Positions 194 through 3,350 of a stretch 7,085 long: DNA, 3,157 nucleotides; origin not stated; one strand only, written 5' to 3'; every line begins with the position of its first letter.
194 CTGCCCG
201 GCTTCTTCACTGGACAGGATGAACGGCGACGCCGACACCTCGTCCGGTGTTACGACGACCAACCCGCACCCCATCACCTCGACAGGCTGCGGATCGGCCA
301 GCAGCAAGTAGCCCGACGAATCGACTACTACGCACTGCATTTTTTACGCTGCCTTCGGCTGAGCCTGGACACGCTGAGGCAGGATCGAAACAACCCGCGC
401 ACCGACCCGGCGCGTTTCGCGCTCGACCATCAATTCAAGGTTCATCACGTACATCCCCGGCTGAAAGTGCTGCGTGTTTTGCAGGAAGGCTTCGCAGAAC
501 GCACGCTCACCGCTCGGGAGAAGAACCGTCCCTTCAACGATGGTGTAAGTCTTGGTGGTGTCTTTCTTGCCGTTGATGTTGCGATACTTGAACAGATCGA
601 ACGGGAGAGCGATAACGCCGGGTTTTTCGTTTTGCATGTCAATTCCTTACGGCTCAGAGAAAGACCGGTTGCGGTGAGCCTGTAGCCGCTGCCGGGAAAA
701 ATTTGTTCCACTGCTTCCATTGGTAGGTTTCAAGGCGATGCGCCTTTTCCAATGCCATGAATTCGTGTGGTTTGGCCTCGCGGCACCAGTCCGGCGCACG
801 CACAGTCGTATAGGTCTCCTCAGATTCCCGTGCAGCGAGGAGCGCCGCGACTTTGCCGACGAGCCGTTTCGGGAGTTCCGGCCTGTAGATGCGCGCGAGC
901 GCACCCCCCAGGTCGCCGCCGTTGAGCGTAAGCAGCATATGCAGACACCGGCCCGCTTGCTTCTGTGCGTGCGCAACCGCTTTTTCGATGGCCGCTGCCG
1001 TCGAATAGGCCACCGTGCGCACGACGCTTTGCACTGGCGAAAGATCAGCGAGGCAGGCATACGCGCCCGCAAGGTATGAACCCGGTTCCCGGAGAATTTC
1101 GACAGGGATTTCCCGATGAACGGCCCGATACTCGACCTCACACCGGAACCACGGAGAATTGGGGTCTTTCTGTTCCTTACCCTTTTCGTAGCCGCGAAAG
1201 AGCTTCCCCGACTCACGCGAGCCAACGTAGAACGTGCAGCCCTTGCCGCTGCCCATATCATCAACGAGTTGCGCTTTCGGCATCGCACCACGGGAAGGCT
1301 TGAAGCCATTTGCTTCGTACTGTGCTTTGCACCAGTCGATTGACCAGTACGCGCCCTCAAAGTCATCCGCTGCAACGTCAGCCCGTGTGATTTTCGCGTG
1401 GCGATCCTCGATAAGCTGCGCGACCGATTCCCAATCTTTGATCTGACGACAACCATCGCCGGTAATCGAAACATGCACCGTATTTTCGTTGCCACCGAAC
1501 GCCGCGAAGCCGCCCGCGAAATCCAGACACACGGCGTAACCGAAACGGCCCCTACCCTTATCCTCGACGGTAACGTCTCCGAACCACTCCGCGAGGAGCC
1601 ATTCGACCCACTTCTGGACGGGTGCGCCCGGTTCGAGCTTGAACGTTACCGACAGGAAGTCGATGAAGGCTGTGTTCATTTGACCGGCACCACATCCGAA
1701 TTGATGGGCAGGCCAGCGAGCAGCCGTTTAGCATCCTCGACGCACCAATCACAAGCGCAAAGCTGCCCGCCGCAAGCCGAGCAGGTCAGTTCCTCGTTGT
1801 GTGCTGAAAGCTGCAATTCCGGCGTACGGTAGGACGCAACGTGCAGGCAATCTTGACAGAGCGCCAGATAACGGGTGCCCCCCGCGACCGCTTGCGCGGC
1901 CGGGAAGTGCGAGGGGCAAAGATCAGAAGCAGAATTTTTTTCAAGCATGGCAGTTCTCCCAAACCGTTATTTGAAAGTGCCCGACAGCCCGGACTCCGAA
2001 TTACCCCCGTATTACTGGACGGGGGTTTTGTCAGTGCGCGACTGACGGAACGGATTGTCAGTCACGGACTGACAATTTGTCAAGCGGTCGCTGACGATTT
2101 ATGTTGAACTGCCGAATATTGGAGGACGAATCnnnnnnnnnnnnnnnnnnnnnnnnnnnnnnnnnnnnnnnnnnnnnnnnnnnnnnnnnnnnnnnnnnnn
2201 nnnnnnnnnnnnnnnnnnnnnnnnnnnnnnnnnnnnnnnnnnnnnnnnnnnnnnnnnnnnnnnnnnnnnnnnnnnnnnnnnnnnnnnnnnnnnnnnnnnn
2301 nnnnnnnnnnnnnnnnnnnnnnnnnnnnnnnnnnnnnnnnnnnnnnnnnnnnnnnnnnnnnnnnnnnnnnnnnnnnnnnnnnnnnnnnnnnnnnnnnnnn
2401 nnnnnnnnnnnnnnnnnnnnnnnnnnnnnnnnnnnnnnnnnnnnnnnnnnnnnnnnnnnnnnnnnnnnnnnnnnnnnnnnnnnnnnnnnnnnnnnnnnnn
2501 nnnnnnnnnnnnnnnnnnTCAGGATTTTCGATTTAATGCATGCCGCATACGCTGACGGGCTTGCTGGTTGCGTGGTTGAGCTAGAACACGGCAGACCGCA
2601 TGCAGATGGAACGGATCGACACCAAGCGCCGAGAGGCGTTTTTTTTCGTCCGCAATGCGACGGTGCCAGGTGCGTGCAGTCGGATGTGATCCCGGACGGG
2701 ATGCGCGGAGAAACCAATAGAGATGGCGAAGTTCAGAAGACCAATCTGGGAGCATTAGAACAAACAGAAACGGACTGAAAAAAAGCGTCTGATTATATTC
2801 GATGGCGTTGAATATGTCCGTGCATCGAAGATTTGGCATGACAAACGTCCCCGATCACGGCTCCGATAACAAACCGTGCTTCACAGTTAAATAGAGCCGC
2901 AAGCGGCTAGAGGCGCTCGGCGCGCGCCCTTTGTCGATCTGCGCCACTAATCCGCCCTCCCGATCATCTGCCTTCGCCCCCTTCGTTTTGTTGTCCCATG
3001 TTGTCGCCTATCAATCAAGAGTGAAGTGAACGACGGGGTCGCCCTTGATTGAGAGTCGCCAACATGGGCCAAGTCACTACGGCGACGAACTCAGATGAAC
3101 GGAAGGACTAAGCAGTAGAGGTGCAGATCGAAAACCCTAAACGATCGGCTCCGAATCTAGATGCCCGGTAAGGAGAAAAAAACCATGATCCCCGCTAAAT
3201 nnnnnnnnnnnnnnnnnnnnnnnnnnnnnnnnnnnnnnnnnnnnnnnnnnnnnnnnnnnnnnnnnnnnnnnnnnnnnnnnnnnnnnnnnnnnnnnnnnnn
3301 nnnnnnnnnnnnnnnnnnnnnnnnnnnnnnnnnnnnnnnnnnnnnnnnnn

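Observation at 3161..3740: Two-gene accessory module of unknown function, antisense to the structural operon and lower in GC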

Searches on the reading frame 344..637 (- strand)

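Call 5: search_protein_families(library=pfam, proteins=[window:344-637:-], max_evalue=1)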
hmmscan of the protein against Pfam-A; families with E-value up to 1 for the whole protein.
window:344-637:- (97 aa): 1 family
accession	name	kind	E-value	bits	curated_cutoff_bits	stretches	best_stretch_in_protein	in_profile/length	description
PF07857.17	TMEM144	-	0.15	11.5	26.2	1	4-29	288-313/332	Transmembrane family, TMEM144 of transporters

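Call 6: search_protein_families(library=phrogs, proteins=[window:344-637:-], max_evalue=1)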
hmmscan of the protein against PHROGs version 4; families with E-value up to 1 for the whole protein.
window:344-637:- (97 aa): 2 families
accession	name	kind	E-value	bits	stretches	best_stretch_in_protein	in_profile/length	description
phrog_2866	-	DNA, RNA and nucleotide metabolism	0.0011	20.1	1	26-96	27-104/122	single strand DNA binding protein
phrog_17100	-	unknown function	0.28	12.5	0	66-91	9-34/116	-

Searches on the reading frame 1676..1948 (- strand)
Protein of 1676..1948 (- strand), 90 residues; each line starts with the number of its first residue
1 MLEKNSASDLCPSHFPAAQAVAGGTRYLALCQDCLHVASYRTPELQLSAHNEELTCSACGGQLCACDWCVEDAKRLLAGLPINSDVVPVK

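Call 5: search_protein_families(library=pfam, proteins=[window:1676-1948:-], max_evalue=1)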
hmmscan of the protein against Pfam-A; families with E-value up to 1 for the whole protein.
window:1676-1948:- (90 aa): 1 family
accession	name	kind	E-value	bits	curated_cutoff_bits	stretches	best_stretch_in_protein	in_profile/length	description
PF05077.17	DUF678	-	0.012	16.2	24.1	1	37-65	41-69/74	Protein of unknown function (DUF678)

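Call 6: search_protein_families(library=phrogs, proteins=[window:1676-1948:-], max_evalue=1)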
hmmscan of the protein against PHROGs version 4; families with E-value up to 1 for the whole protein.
window:1676-1948:- (90 aa): 0 families

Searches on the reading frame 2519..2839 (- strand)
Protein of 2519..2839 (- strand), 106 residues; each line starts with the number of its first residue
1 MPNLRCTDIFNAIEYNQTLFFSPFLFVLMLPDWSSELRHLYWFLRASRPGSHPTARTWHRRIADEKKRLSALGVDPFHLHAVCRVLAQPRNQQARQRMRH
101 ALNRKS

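Call 5: search_protein_families(library=pfam, proteins=[window:2519-2839:-], max_evalue=1)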
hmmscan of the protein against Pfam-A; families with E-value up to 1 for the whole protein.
window:2519-2839:- (106 aa): 2 families
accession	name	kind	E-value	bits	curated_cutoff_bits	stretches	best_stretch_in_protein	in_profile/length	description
PF18891.5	FANCL_d3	-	0.21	12.2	23.7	1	51-87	19-57/97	FANCL UBC-like domain 3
PF02405.21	MlaE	-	0.35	10.9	22.5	1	46-87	66-107/212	Permease MlaE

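Call 6: search_protein_families(library=phrogs, proteins=[window:2519-2839:-], max_evalue=1)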
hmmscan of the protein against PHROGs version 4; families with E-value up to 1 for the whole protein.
window:2519-2839:- (106 aa): 2 families
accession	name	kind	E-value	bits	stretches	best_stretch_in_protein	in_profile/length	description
phrog_27692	-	unknown function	3.2e-08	34.5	1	19-81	7-70/99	-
phrog_35811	-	unknown function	0.2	13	1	48-98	41-88/93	-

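Call 96: search_protein_families(library=padloc, proteins=[window:2519-2839:-], max_evalue=0.1)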
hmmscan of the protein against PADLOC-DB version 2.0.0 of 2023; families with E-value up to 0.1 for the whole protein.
window:2519-2839:- (106 aa): 1 family
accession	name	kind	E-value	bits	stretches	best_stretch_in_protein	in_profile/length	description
PDLC02587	DrmC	-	0.013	12.5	1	57-98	41-82/267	DrmC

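Call 97: search_protein_families(library=ncbifam, proteins=[window:2519-2839:-], max_evalue=0.1)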
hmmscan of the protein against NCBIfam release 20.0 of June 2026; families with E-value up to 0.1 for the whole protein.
window:2519-2839:- (106 aa): 1 family
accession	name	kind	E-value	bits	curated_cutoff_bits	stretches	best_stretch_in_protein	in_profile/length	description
TIGR00056.1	TIGR00056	subfamily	0.066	12.8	212.2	1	45-87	108-150/260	MlaE family lipid ABC transporter permease subunit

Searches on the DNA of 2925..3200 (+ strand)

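Call 86: search_dna_similar(query=window:2925-3200:+, collection=phages, mode=distant, max_evalue=0.01)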
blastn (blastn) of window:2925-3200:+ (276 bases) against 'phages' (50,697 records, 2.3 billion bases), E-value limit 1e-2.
No match.
